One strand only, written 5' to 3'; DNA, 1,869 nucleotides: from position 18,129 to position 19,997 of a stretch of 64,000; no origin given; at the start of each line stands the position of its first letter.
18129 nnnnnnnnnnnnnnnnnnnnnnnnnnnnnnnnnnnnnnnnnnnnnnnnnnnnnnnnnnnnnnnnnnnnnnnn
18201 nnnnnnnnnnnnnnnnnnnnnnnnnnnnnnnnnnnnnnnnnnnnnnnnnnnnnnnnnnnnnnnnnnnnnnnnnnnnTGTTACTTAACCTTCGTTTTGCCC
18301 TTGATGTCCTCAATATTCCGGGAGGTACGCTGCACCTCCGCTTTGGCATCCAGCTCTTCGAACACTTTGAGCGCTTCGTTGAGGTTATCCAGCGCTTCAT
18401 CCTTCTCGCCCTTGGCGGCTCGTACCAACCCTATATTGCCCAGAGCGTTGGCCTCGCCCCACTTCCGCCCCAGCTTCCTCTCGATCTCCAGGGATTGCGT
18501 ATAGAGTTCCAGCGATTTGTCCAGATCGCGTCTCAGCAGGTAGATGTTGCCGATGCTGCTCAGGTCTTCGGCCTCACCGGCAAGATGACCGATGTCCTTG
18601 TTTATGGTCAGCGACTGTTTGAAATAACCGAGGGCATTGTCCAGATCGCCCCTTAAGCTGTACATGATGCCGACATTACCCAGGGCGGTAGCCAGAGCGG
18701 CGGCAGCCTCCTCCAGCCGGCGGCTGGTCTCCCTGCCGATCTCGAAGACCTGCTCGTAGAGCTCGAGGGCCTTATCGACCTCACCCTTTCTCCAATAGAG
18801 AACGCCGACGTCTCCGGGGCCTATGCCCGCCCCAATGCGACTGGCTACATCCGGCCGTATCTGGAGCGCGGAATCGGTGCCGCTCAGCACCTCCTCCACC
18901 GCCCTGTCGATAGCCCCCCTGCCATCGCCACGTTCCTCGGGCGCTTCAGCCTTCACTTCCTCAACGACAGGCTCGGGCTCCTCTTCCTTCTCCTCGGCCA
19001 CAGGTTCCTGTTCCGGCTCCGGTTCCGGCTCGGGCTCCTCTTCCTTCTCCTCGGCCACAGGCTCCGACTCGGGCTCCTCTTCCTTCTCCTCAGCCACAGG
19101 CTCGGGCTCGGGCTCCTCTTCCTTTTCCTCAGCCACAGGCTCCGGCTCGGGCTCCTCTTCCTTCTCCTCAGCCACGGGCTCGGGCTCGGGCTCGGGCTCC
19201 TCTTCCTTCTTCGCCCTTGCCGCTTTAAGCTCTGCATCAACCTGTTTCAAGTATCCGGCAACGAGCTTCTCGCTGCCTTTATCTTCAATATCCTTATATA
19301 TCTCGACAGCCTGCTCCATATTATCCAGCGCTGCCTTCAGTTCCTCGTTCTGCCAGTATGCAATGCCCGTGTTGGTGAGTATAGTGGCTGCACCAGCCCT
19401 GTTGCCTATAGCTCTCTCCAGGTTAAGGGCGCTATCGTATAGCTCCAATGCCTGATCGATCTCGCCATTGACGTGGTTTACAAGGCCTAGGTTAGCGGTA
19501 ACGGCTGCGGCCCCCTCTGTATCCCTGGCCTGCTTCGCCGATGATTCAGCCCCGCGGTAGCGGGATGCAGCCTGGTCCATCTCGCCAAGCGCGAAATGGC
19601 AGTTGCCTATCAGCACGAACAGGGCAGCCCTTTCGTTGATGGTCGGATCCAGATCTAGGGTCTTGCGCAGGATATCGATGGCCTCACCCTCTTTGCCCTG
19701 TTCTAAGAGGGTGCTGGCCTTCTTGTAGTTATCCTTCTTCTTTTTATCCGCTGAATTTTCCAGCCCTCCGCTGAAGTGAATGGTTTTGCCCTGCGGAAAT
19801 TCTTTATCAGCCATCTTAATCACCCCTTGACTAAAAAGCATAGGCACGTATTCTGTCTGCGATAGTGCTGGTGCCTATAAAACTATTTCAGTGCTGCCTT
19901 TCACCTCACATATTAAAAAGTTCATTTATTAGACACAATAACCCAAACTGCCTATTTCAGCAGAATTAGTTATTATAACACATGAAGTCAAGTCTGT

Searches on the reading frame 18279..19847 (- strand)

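Call 45: search_protein_families(library=pfam, proteins=[window:18279-19847:-], max_evalue=0.00001)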
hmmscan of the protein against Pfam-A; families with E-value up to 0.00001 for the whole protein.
window:18279-19847:- (522 aa): 12 families
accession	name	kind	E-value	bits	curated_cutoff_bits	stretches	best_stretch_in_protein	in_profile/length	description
PF13424.12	TPR_12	-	1.5e-40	137.6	30.1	3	115-185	3-76/77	Tetratricopeptide repeat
PF00515.34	TPR_1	-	5.6e-32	108.7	27.8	0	386-418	1-33/34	Tetratricopeptide repeat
PF07719.23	TPR_2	-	1.5e-28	96.9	27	0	426-457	1-32/34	Tetratricopeptide repeat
PF13176.12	TPR_7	-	1.4e-20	72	27.9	0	388-421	1-34/36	Tetratricopeptide repeat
PF13374.12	TPR_10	-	2.7e-19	69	27.5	0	385-417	1-33/42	Tetratricopeptide repeat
PF13181.12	TPR_8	-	1.2e-18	66.1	25.7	0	41-69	5-33/34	Tetratricopeptide repeat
PF17874.7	TPR_MalT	-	3.2e-15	56.7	45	2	44-199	8-164/336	MalT-like TPR region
PF13432.12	TPR_16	-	9.4e-13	48.8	32.7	0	41-100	1-57/65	Tetratricopeptide repeat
PF13428.12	TPR_14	-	5.7e-10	39.3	23.5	0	349-382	9-42/44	Tetratricopeptide repeat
PF13174.12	TPR_6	-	2.9e-08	34.3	26.3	0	41-68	4-31/33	Tetratricopeptide repeat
PF14938.12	SNAP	-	2.4e-07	31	25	0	356-500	50-182/282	Soluble NSF attachment protein, SNAP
PF14559.12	TPR_19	-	7.7e-06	26.6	25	0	47-101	1-52/68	Tetratricopeptide repeat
